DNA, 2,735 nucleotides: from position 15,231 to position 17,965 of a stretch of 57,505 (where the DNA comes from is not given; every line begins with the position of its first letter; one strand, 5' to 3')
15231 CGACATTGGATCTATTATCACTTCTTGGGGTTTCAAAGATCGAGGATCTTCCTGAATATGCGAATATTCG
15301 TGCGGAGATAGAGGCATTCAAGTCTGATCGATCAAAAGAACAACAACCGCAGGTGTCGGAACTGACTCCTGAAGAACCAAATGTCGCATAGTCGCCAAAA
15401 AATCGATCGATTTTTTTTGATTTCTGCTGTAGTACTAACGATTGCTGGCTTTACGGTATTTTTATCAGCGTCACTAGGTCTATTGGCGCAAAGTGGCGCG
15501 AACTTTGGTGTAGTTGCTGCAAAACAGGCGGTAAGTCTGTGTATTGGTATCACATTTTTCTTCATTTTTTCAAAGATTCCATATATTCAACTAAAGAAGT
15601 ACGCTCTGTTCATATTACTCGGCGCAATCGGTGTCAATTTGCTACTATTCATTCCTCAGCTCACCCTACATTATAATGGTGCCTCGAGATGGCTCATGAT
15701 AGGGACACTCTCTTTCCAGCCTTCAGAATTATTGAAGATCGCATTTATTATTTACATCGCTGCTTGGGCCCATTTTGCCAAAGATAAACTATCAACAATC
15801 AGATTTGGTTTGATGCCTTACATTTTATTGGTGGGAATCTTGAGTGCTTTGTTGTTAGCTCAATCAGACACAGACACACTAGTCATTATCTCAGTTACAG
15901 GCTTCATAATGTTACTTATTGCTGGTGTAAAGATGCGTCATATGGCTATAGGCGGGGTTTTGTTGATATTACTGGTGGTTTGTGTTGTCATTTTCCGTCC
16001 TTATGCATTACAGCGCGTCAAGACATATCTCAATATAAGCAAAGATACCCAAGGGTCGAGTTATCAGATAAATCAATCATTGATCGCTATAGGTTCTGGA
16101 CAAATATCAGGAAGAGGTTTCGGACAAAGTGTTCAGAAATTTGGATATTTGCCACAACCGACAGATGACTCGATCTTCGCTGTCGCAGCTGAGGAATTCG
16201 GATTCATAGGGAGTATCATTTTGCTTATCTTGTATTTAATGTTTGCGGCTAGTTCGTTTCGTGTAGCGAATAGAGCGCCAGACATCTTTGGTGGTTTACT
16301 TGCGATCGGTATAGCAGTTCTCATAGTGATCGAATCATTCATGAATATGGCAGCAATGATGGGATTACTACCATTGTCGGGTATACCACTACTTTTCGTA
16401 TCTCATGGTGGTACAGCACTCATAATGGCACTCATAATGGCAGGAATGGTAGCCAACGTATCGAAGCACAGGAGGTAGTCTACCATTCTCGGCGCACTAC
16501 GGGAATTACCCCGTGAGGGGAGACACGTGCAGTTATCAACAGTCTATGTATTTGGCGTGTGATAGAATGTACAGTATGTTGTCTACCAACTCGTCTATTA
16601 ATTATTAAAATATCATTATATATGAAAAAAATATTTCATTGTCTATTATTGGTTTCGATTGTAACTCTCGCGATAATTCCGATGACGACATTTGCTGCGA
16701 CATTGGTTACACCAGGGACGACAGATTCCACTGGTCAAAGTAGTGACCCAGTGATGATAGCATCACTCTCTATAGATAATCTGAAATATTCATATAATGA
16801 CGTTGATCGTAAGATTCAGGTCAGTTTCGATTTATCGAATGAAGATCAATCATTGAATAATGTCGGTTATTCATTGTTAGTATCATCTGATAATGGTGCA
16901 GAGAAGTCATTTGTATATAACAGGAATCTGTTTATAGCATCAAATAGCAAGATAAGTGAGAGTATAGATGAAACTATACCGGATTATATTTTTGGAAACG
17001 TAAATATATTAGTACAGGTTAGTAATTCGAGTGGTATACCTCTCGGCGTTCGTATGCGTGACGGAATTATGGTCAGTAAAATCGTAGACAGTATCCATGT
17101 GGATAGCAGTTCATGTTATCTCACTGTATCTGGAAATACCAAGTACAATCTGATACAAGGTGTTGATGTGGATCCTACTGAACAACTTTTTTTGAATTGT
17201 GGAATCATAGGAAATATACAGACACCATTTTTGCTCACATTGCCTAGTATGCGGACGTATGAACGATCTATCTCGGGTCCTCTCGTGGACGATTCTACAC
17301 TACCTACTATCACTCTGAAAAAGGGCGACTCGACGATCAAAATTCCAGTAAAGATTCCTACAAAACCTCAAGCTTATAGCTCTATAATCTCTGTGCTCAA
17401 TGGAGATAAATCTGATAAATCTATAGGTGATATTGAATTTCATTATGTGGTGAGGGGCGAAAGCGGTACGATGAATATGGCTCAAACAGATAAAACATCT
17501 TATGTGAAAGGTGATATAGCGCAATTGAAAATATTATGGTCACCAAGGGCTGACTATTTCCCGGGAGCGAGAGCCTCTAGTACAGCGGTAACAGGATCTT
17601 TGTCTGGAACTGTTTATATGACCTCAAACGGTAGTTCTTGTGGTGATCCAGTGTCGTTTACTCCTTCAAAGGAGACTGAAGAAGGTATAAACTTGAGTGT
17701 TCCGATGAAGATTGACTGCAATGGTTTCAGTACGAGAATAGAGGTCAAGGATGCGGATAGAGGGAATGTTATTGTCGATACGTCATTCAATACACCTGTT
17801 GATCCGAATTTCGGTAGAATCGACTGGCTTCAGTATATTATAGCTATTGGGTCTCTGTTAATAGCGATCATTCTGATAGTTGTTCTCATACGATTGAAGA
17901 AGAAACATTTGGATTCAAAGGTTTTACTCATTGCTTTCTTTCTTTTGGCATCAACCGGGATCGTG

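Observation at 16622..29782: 13-kb co-directional array of paralogous giant surface proteins between the SEDS gene and rpsB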

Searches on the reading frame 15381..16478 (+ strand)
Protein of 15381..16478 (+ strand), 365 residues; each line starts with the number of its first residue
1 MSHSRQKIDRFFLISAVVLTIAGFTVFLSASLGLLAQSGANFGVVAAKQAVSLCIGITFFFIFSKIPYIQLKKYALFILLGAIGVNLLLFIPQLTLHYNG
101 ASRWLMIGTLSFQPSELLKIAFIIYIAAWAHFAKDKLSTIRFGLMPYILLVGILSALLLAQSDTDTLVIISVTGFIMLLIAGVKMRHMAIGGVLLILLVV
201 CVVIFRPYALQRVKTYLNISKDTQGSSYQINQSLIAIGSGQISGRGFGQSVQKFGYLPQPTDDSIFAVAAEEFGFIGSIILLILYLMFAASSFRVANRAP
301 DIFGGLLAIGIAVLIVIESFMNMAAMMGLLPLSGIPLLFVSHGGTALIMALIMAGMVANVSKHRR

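Call 7: search_protein_families(library=pfam, proteins=[window:15381-16478:+], max_evalue=0.001)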
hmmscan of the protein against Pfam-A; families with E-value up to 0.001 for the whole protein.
window:15381-16478:+ (365 aa): 1 family
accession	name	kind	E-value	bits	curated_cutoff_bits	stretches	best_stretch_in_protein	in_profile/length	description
PF01098.24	FTSW_RODA_SPOVE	-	1.2e-86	291.4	26.4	1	12-365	4-355/356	Cell cycle protein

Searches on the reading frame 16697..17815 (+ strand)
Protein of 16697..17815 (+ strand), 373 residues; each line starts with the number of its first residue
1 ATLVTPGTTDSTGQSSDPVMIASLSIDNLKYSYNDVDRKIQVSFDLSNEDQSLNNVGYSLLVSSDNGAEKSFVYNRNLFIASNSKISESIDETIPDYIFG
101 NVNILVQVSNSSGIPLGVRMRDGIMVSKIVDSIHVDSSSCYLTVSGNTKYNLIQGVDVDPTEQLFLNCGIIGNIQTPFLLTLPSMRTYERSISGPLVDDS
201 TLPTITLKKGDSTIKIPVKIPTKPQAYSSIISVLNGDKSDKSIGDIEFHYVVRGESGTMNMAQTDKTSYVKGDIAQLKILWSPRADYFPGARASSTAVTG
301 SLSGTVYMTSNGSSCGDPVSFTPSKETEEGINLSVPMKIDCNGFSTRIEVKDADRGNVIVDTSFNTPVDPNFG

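Call 39: search_solved_structures(query=A2, max_evalue=1)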
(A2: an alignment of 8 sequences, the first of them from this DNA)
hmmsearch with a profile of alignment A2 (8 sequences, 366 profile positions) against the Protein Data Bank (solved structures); distinct sequences matched with E-value up to 1: 0.

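Call 45: predict_structure(alignment_id=A2)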
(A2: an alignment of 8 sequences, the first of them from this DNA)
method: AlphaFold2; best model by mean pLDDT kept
length: 373 residues; sequences in the alignment: 8
mean_pLDDT: 83.6   pTM: 0.76
mean pLDDT of the five models: 83.6, 83.2, 80.8, 80.2, 79.8
residues with pLDDT >= 90: 152; 70-90: 179; 50-70: 20; < 50: 22
segments of 3 or more residues with pLDDT < 50: 1-17, 293-295
pLDDT, mean of each block of 10 residues (from residue 1): 31 42 84 93 92 86 93 86 91 93 92 83 90 89 86 82 91 81 84 84 82 89 87 78 88 81 88 93 66 55 95 94 86 95 93 87 87 75
secondary structure, 60 per line:
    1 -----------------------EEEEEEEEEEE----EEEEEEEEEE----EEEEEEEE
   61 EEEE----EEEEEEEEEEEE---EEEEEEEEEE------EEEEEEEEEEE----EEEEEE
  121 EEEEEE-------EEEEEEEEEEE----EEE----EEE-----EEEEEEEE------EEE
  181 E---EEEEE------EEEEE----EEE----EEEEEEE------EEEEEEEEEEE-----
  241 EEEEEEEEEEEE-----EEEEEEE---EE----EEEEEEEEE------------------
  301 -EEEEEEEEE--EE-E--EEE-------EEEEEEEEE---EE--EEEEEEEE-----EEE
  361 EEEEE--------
elements in order: E24-34 E39-48 E53-64 E69-80 E84-93 E100-110 E115-126 E134-144 E149-151 E156-158 E164-171 E178-181 E185-189 E196-200 E205-207 E212-218 E225-235 E241-252 E258-264 E274-282 E302-310 E319-321 E329-337 E345-352 E358-365

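Call 47: search_protein_representatives(alignment_id=A2)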
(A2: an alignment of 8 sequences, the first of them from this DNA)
Query: 8 sequences, 366 profile positions. Proteins with E-value up to 0.001 (for the whole library): 1751; up to 1e-10: 1313; up to 1e-30: 927. The best 150 are listed.
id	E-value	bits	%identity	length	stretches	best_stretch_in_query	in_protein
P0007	2.0e-170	582.5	-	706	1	2-365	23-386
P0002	9.2e-166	567.2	-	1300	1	2-365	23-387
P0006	2.1e-165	566.0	-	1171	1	7-365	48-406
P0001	6.4e-164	561.1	-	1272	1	2-363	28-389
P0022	2.4e-154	529.6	-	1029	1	7-364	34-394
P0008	3.1e-134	463.4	-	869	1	4-359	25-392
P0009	8.2e-131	452.2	-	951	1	7-361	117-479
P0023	9.2e-108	376.4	-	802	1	5-361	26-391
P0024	1.3e-104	366.0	-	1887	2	8-359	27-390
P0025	1.3e-102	359.4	-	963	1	6-362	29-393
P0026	4.2e-102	357.7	-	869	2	7-359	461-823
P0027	2.9e-98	345.1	-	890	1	9-364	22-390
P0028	7.4e-98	343.8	-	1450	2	6-358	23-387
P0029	6.2e-97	340.7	-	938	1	5-361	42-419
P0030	2.2e-96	338.9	-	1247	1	8-358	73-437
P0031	2.2e-95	335.6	-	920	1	3-362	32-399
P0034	7.6e-93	327.3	-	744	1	7-361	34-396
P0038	2.6e-91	322.2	-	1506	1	9-359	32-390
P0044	2.3e-89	315.8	-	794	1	7-362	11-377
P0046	3.8e-89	315.1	-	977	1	7-358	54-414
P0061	2.5e-85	302.5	-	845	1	4-363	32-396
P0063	8.0e-85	300.9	-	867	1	7-357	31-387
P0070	9.4e-84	297.4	-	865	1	7-362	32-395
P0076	2.5e-83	296.0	-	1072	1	5-359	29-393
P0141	3.7e-77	275.7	-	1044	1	10-360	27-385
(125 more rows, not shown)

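Call 49: fold_search(model_id=the predicted structure, library=pdb)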
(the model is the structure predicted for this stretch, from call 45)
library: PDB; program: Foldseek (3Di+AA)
matches with E <= 10: 1814; with E <= 0.001: 260
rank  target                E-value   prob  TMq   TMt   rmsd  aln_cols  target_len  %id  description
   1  8ayh_C                1.5e-08  1.00  0.25  0.16  22.2       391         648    9  Structure of Complement C5 in Complex with small molecule inhibitor and CVF (released 2022-12-21)
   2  8cml_E                3.2e-08  1.00  0.24  0.15  22.5       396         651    9  Cryo-EM structure of complement C5 in complex with nanobodies UNbC5-1 and UNbC5-2 (released 2023-09-27)
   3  3cu7_B                1.4e-07  1.00  0.23  0.08  21.9       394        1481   10  Human Complement Component 5 (released 2008-06-10)
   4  5a42                  1.6e-07  1.00  0.23  0.08  20.6       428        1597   13  Cryo-EM single particle 3D reconstruction of the native conformation of E. coli alpha-2-macroglobulin (ECAM) (released 2015-07-29)
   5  9fx2                  2.3e-07  1.00  0.27  0.12  15.2       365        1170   11  Structure of methylamine activated CD109 (released 2025-03-19)
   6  7q60                  2.4e-07  1.00  0.22  0.09  20.2       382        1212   10  Structure of TEV cleaved A2ML1 (A2ML1-TE) (released 2022-04-20)
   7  7o7p_C                3.1e-07  1.00  0.27  0.11  19.5       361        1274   11  (h-alpha2M)4 activated state (released 2022-04-13)
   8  7o7p_A                3.1e-07  1.00  0.27  0.11  19.5       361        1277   11  (h-alpha2M)4 activated state (released 2022-04-13)
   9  7q62_B                3.1e-07  1.00  0.22  0.12  20.6       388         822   11  Structure of TEV cleaved A2ML1 dimer (A2ML1-TT dimer) (released 2022-04-20)
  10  6za2_B                3.6e-07  1.00  0.24  0.10  17.5       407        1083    9  Crystal structure of dimeric latent PorU from Porphyromonas gingivalis (released 2021-09-29)
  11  4kkp_B                4.1e-07  1.00  0.31  0.42   8.6       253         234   11  Crystal structure of Vibrio cholerae RbmA (crystal form 2) (released 2013-05-22)
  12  7voo_A                4.3e-07  1.00  0.26  0.11  19.5       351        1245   11  Induced alpha-2-macroglobulin monomer (released 2022-10-19)
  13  7ad6_B                4.3e-07  1.00  0.23  0.15  22.4       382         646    8  Crystal structure of human complement C5 in complex with the K92 bovine knob domain peptide. (released 2021-03-10)
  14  3kls_B                4.5e-07  1.00  0.21  0.08  21.9       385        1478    9  Structure of complement C5 in complex with SSL7 (released 2009-11-24)
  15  9ijj_h                5.0e-07  1.00  0.18  0.06  28.9       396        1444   10  In situ structure of the central apparatus in mouse sperm axoneme. (released 2025-06-04)
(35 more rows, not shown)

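Call 67: search_protein_families(library=pfam, proteins=[P0024, P0028, P0038], max_evalue=0.01)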
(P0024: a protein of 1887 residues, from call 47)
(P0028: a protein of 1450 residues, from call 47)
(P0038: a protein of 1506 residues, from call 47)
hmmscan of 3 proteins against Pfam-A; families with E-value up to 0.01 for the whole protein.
P0024 (1887 aa): 4 families
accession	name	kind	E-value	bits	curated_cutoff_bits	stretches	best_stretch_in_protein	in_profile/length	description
PF10661.14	EssA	-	0.00015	22.1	24.1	0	806-872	77-145/147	WXG100 protein secretion system (Wss), protein EssA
PF20990.2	DUF2207_C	-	0.00078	19.6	33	0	372-451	106-181/247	Predicted membrane protein (DUF2207) C-terminal domain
PF13567.11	DUF4131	-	0.0056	16.8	31.6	0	415-460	6-53/165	Domain of unknown function (DUF4131)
PF07291.16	MauE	-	0.009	16.8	27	0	408-452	43-87/128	Methylamine utilisation protein MauE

P0028 (1450 aa): 8 families
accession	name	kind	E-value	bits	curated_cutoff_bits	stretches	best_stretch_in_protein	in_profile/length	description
PF18911.6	PKD_4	-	8.8e-19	67.8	27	2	947-1025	4-77/85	PKD domain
PF00801.26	PKD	-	3.9e-13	49.6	23.5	2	956-1025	7-74/80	PKD domain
PF22352.2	K319L-like_PKD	-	3.6e-10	40.2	27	2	1219-1294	7-84/84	K319L-like, PKD domain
PF07495.19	Y_Y_Y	-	1.3e-07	31.8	26.6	1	1255-1294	24-62/65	Y_Y_Y domain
PF16820.11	PKD_3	-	2.2e-05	24.6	26.3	0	950-1016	5-66/68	PKD-like domain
PF17957.7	Big_7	-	0.00049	21.1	24.1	1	947-1011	1-67/70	Bacterial Ig domain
PF13567.11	DUF4131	-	0.0024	18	31.6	0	409-453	7-53/165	Domain of unknown function (DUF4131)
PF10661.14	EssA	-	0.0025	18.1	24.1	1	381-430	99-146/147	WXG100 protein secretion system (Wss), protein EssA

P0038 (1506 aa): 0 families

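Call 89: search_protein_families(library=ncbifam, proteins=[P0034, P0044, P0046, P0061, P0063, P0070, P0031, P0076, P0141], max_evalue=1)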
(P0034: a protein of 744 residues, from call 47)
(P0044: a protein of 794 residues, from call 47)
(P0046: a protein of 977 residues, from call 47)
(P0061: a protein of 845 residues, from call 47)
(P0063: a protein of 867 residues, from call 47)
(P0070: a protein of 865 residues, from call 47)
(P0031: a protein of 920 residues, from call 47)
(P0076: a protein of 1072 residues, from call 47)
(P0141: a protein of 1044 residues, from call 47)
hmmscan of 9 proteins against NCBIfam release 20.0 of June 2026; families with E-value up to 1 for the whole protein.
P0034 (744 aa): 2 families
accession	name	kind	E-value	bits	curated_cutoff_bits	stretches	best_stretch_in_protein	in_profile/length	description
NF045937.1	MSC_0624_12TM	equivalog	0.13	10.7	70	1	414-455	280-321/445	MSC_0624 family F1-like ATPase-associated membrane protein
TIGR03927.1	T7SS_EssA_Firm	equivalog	0.21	11.4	32.45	1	405-441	112-148/151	type VII secretion protein EssA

P0044 (794 aa): 0 families

P0046 (977 aa): 1 family
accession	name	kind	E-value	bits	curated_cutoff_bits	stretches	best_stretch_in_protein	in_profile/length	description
NF045937.1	MSC_0624_12TM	equivalog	0.13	10.8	70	1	421-485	270-333/445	MSC_0624 family F1-like ATPase-associated membrane protein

P0061 (845 aa): 5 families
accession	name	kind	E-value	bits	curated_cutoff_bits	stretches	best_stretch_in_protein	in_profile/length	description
TIGR01478.1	STEVOR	paralog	0.023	14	166.65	1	391-449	242-298/308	STEVOR family variant surface protein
NF053815.1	teico_TcaA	equivalog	0.12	11.2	550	1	398-448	32-77/463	membrane-associated protein TcaA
NF047414.1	BRANT_His_rich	hypoth_equivalog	0.19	12.8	44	0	9-32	7-27/62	His-rich protein BRANT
TIGR01477.1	RIFIN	paralog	0.23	11.1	176.95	1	370-446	267-341/356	variant surface antigen, rifin family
NF046000.1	MAG1210_fam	subfamily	0.33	9.5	275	1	394-461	38-107/550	MAG1210 family protein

P0063 (867 aa): 2 families
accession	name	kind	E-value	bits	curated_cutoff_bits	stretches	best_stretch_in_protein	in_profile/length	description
NF053514.2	JUQZ_fam_ocin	equivalog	0.022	15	40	1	755-798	51-91/107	BLB8/JUQZ-1 family protein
NF045951.1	MAG0110_fam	subfamily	0.23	10.7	98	1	397-454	42-99/237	MAG0110 family membrane protein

P0070 (865 aa): 3 families
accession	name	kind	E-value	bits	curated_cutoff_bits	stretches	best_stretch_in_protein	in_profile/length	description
TIGR04370.1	glyco_rpt_poly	subfamily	0.023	13.7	40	0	423-461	190-228/396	oligosaccharide repeat unit polymerase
NF045610.1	acin_4_helix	equivalog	0.19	11.8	50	0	407-450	28-71/131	putative four-helix membrane protein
NF041635.1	STM3941_fam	subfamily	0.7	9.8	40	0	416-461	3-50/157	STM3941 family protein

P0031 (920 aa): 0 families

P0076 (1072 aa): 0 families

P0141 (1044 aa): 2 families
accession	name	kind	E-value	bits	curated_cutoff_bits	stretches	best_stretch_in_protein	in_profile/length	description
NF009276.0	PRK12633.1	equivalog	0.0034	17.1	383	1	315-375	82-145/234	flagellar basal body rod modification protein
TIGR04183.1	Por_Secre_tail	domain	0.087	12.8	23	0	495-534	28-66/72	T9SS type A sorting domain-containing protein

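Call 96: fold_search(model_id=the predicted structure, library=viral)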
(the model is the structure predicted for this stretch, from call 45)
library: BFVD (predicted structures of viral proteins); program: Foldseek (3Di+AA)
matches with E <= 10: 1275; with E <= 0.001: 153
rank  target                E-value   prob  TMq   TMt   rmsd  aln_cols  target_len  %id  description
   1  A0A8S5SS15            6.9e-09  1.00  0.22  0.15  34.2       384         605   12  Baseplate protein [Siphoviridae sp. ct5wd11]
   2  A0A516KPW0            1.6e-08  1.00  0.17  0.11  45.9       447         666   12  (no name in the UniProt tables at hand)
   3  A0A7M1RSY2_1          7.0e-08  1.00  0.23  0.08  31.1       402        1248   12  Spore coat protein-like protein [uncultured phage cr124_1]
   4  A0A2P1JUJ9            8.1e-08  1.00  0.20  0.10  26.2       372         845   11  Fibronectin type-III domain-containing protein [Bacillus phage Anath]
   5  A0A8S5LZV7            1.1e-07  1.00  0.19  0.16  33.0       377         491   14  Uncharacterized protein [Caudovirales sp. ct7oE3]
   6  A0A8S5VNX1            1.3e-07  1.00  0.22  0.20  16.4       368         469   12  (no name in the UniProt tables at hand)
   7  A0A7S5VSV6            1.3e-07  1.00  0.21  0.17  35.1       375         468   10  (no name in the UniProt tables at hand)
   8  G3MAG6                1.9e-07  1.00  0.21  0.08  30.5       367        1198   12  Gp425 [Bacillus phage G]
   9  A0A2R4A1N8            2.0e-07  1.00  0.21  0.12  45.4       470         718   10  (no name in the UniProt tables at hand)
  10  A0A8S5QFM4            2.1e-07  1.00  0.19  0.13  32.5       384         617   12  Uncharacterized protein [Siphoviridae sp. ctRBF36]
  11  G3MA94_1              2.6e-07  1.00  0.25  0.13  18.7       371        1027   11  Gp353 [Bacillus phage G]
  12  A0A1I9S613            2.6e-07  1.00  0.19  0.16  30.1       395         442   11  (no name in the UniProt tables at hand)
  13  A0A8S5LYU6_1          3.6e-07  1.00  0.23  0.12  20.4       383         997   10  DUF1566 domain-containing protein [Siphoviridae sp. ctkcl3]
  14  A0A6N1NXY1            4.6e-07  1.00  0.21  0.09  32.1       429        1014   10  DUF11 domain-containing protein [Tupanvirus soda lake]
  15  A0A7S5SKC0            4.8e-07  1.00  0.20  0.10  32.1       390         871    8  (no name in the UniProt tables at hand)
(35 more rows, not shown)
